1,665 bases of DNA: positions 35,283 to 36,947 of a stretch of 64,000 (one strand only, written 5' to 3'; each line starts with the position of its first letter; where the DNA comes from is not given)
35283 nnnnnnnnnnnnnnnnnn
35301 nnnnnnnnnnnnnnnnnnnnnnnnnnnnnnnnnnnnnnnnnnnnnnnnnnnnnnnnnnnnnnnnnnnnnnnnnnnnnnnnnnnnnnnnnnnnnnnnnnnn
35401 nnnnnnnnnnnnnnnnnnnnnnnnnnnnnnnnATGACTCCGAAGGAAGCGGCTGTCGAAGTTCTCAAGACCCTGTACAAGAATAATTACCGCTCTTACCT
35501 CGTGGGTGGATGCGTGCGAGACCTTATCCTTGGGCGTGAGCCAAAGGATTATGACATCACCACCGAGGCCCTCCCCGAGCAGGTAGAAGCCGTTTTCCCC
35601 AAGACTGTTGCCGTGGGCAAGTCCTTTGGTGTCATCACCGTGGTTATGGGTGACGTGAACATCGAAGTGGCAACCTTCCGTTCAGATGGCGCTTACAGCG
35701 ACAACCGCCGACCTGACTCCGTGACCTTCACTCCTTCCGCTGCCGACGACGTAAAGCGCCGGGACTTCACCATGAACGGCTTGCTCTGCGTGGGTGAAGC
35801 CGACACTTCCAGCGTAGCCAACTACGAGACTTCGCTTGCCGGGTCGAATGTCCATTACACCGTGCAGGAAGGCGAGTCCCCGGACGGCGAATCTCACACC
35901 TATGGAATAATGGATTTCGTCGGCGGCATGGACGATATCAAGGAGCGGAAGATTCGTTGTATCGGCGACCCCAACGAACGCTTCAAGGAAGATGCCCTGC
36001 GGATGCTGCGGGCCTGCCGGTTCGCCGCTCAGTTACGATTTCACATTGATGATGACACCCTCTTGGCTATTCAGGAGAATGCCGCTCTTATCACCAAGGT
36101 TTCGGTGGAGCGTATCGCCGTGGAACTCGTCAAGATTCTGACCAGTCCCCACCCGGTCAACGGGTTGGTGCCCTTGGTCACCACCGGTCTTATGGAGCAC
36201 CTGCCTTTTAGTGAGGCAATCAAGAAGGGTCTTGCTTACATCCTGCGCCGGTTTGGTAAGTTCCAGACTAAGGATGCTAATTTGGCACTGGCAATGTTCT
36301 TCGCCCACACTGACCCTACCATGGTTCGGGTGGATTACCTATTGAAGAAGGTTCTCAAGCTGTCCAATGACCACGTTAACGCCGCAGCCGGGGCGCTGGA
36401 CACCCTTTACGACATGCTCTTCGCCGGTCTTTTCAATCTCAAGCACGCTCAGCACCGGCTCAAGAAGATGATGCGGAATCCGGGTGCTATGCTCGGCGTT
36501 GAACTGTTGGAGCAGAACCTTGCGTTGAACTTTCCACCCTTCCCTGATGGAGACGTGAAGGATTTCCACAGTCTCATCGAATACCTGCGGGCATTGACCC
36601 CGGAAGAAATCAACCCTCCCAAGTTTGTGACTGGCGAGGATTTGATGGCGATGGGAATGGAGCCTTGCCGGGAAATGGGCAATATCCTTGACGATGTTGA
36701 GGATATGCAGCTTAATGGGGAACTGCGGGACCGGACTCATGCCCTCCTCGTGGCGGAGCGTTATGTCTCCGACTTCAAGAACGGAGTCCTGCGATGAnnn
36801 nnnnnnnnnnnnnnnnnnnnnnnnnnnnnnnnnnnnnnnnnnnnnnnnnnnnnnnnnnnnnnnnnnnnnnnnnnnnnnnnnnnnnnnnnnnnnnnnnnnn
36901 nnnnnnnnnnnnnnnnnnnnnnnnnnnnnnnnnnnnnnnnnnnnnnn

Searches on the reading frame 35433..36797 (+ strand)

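Call 53: search_protein_families(library=pfam, proteins=[window:35433-36797:+], max_evalue=0.001)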
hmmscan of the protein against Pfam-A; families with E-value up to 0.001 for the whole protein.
window:35433-36797:+ (454 aa): 3 families
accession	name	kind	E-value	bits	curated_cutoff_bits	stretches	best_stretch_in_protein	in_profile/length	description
PF01743.26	PolyA_pol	-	3.8e-33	115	23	1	22-119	2-103/126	Poly A polymerase head domain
PF12627.12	PolyA_pol_RNAbd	-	4.6e-18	65.2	22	1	203-259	2-59/64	Probable RNA and SrmB- binding site of polymerase A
PF13735.12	tRNA_NucTran2_2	-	0.00023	21.6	27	0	399-439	105-146/149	tRNA nucleotidyltransferase domain 2 putative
